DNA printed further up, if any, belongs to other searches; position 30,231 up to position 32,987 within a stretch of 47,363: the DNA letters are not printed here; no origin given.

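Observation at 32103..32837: Complete NrdR repressor module fused in frame to the class III ribonucleotide reductase it would normally regulate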

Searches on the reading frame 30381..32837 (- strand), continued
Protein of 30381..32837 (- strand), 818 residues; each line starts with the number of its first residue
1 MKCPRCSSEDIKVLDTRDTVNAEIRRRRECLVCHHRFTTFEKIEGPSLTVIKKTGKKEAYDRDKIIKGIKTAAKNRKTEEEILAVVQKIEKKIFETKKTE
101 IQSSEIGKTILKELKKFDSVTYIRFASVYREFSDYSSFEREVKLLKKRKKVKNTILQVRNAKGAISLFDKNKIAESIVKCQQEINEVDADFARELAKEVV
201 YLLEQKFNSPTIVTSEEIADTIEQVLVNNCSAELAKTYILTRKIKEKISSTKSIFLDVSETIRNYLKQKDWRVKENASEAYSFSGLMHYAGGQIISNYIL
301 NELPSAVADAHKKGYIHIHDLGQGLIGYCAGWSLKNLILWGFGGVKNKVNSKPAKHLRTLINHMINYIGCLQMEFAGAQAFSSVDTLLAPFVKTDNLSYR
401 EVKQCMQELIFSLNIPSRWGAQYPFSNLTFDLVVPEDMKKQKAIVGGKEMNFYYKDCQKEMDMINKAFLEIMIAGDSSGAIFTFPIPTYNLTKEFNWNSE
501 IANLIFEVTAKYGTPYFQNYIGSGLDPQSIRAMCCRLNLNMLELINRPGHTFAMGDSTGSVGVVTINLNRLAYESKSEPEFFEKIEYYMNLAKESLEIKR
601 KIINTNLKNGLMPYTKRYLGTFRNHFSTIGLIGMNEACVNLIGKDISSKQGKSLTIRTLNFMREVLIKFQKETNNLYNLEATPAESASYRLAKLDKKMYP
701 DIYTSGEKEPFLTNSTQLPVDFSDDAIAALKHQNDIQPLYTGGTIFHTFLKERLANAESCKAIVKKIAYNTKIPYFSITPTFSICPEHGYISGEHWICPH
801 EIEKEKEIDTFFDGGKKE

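Call 61: find_encoding_contigs(protein=P0276, flank=5000, max_places=2)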
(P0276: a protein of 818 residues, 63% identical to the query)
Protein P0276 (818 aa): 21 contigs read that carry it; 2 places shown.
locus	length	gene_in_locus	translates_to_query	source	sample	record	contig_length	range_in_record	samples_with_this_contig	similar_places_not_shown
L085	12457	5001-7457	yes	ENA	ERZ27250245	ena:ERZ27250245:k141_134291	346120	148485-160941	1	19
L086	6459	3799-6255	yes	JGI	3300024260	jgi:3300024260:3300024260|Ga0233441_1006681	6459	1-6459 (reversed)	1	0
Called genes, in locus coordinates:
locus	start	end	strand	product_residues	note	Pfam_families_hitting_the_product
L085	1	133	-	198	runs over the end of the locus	PF13549:ATP-grasp_5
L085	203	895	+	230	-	-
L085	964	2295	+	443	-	PF01070:FMN_dh (weak), PF01645:Glu_synthase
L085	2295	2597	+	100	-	PF01022:HTH_5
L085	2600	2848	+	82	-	PF00462:Glutaredoxin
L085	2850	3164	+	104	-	PF02943:FeThRed_B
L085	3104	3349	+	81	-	PF13187:Fer4_9 (faint), PF12797:Fer4_2 (weak), PF12837:Fer4_6 (weak), PF14697:Fer4_21 (weak), PF00037:Fer4 (weak), PF13459:Fer4_15, PF13370:Fer4_13, PF12838:Fer4_7 (weak), +1 more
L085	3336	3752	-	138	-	-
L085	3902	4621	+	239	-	PF01978:TrmB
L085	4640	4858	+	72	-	PF08984:DUF1858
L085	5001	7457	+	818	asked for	PF22811:Zn_ribbon_NrdR, PF03477:ATP-cone, PF13597:NRDD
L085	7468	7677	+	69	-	PF13597:NRDD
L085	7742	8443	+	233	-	PF13353:Fer4_12, PF04055:Radical_SAM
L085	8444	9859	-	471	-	PF13641:Glyco_tranf_2_3, PF00535:Glycos_transf_2, PF13632:Glyco_trans_2_3 (faint)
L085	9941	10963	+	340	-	PF00579:tRNA-synt_1b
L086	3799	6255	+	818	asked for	PF22811:Zn_ribbon_NrdR, PF03477:ATP-cone, PF13597:NRDD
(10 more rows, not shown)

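Call 62: find_encoding_contigs(protein=P0329, flank=5000, max_places=2)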
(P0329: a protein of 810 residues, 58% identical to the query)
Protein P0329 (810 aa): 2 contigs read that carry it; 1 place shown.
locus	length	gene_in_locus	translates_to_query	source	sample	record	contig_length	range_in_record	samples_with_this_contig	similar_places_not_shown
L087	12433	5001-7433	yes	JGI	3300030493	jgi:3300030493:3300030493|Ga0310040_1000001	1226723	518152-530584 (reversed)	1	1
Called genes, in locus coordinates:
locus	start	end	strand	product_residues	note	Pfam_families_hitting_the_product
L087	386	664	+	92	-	PF01248:Ribosomal_L7Ae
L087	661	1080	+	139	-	PF00013:KH_1 (faint), PF07650:KH_2 (weak), PF13083:KH_KhpA-B (faint), PF26594:KH_NusA_2nd (weak)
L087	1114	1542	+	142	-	PF00164:Ribosom_S12_S23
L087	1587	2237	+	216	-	PF00177:Ribosomal_S7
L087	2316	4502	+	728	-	PF00009:GTP_EFTU, PF22042:EF-G_D2, PF03144:GTP_EFTU_D2, PF14492:EFG_III, PF03764:EFG_IV, PF00679:EFG_C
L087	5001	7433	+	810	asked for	PF22811:Zn_ribbon_NrdR, PF03477:ATP-cone, PF13597:NRDD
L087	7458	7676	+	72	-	PF13597:NRDD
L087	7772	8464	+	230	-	PF13353:Fer4_12, PF04055:Radical_SAM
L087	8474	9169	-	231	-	PF01850:PIN (faint)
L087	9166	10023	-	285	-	-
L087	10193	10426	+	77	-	PF01191:RNA_pol_Rpb5_C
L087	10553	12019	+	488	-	PF04563:RNA_pol_Rpb2_1, PF04561:RNA_pol_Rpb2_2, PF04565:RNA_pol_Rpb2_3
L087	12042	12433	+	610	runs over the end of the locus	PF04566:RNA_pol_Rpb2_4, PF04567:RNA_pol_Rpb2_5, PF00562:RNA_pol_Rpb2_6, PF04560:RNA_pol_Rpb2_7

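Call 80: list_cluster_members(proteins=[P0271, P0272, P0280])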
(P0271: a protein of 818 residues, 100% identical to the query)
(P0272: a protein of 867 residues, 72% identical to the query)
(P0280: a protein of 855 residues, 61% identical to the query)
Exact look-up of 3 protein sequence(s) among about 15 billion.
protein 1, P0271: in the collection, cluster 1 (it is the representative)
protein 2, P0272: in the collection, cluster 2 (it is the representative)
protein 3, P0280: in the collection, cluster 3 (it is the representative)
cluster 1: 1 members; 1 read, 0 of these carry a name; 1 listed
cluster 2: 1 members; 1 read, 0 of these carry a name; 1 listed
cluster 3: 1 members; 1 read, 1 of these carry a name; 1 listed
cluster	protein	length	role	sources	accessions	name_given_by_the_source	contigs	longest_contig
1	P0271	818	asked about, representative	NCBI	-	-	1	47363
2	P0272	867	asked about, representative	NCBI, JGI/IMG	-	-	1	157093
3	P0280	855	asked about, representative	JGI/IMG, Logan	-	anaerobic ribonucleoside-triphosphate reductase/transcriptional regulator NrdR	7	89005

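Call 83: predict_structure(alignment_id=A2)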
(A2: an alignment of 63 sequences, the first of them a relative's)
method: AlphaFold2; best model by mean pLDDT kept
length: 818 residues; sequences in the alignment: 63
mean_pLDDT: 79.0   pTM: 0.64
mean pLDDT of the five models: 79.0, 78.9, 76.0, 75.6, 73.2
residues with pLDDT >= 90: 197; 70-90: 421; 50-70: 152; < 50: 48
segments of 3 or more residues with pLDDT < 50: 20-22, 42-46, 146-150, 250-254, 277-279, 416-423, 553-555, 805-818
pLDDT, mean of each block of 10 residues (from residue 1): 82 69 71 80 56 78 86 81 88 76 84 82 81 67 53 74 78 86 81 86 79 84 80 78 66 56 71 53 62 68 84 88 64 86 78 94 87 74 93 98 95 59 67 88 95 97 97 80 82 90 92 84 75 56 58 59 93 97 98 91 85 81 84 95 94 95 94 88 79 94 89 77 75 84 70 75 90 80 62 67 46 38
secondary structure, 60 per line:
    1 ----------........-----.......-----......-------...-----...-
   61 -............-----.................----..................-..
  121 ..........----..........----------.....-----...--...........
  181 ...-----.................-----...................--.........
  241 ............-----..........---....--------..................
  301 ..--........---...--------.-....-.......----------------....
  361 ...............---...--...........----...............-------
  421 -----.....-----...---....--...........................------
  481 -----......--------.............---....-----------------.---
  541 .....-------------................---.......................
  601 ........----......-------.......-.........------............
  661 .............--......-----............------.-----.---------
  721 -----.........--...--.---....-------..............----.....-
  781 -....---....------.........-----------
elements in order (helices of 4 or more, strands of 3 or more residues): E11-18 E24-30 E36-41 E49-51 E57-59 H62-73 H79-95 E100-102 H103-117 H119-130 H135-144 E155-159 E165-167 H170-183 H189-205 E211-214 H215-229 H232-252 H258-267 H271-274 H283-302 H305-312 E316-318 E329-332 H334-340 H357-374 E379-381 H384-394 H399-413 E426-430 E442-445 E448-453 H454-474 E486-491 H500-512 E516-519 H541-545 E559-567 H568-574 H578-608 H613-618 E626-632 H634-642 H649-673 E676-681 H687-698 H726-734 E746-749 H757-770 E775-779 E782-785 E789-792 H799-807

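Call 85: fold_search(model_id=the predicted structure, library=pdb)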
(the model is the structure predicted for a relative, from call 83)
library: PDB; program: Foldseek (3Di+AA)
matches with E <= 10: 249; with E <= 0.001: 81
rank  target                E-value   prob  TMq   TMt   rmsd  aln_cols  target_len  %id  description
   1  9d3x_A                1.1e-30  1.00  0.54  0.64  13.2       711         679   22  Crystal structure of S. thermophilus class III ribonucleotide reductase bound to dATP (released 2025-12-17)
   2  9d3x_B                3.3e-28  1.00  0.52  0.58  15.2       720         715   20  Crystal structure of S. thermophilus class III ribonucleotide reductase bound to dATP (released 2025-12-17)
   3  8p2c_A                4.7e-28  1.00  0.52  0.64   7.1       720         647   20  Cryo-EM structure of the anaerobic ribonucleotide reductase from Prevotella copri in its tetrameric state produced in  (released 2023-09-13)
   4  9dca_B                1.5e-27  1.00  0.53  0.61  10.4       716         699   20  S. thermophilus class III ribonucleotide reductase with ATP and TTP (released 2025-12-17)
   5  8p28_A                1.7e-27  1.00  0.52  0.64   7.4       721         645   20  Cryo-EM structure of the anaerobic ribonucleotide reductase from Prevotella copri in its tetrameric, dATP-bound state (released 2023-08-30)
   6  9dca_A                4.7e-27  1.00  0.51  0.59  11.0       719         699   20  S. thermophilus class III ribonucleotide reductase with ATP and TTP (released 2025-12-17)
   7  9dau_B                6.0e-27  1.00  0.52  0.61  12.7       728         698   20  S. thermophilus class III ribonucleotide reductase with dATP and TTP (released 2025-12-17)
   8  9dau_A                8.4e-27  1.00  0.52  0.60  15.3       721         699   19  S. thermophilus class III ribonucleotide reductase with dATP and TTP (released 2025-12-17)
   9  8p28_B                2.0e-26  1.00  0.49  0.61   9.8       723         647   20  Cryo-EM structure of the anaerobic ribonucleotide reductase from Prevotella copri in its tetrameric, dATP-bound state (released 2023-08-30)
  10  8p2s_B                6.2e-25  1.00  0.56  0.69   4.5       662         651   20  Cryo-EM structure of the anaerobic ribonucleotide reductase from Prevotella copri in its dimeric, ATP/dTTP/GTP-bound s (released 2023-09-13)
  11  8p23_B                1.3e-24  1.00  0.51  0.58  10.3       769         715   20  Cryo-EM structure of the anaerobic ribonucleotide reductase from Prevotella copri in its dimeric, ATP/CTP-bound state (released 2023-08-30)
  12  8p23_A                1.7e-24  1.00  0.50  0.59  11.7       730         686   19  Cryo-EM structure of the anaerobic ribonucleotide reductase from Prevotella copri in its dimeric, ATP/CTP-bound state (released 2023-08-30)
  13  4u3e_A                2.7e-24  1.00  0.54  0.68   5.7       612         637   21  Anaerobic ribonucleotide reductase (released 2014-09-03)
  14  4coj_B                6.2e-24  1.00  0.51  0.68   6.5       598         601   20  Crystal structure of the anaerobic ribonucleotide reductase from Thermotoga maritima in complex with dATP and CTP (released 2015-05-06)
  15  8p2d_B                1.3e-23  1.00  0.49  0.72   4.5       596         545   20  Cryo-EM structure of the dimeric form of the anaerobic ribonucleotide reductase from Prevotella copri produced in the  (released 2023-09-13)
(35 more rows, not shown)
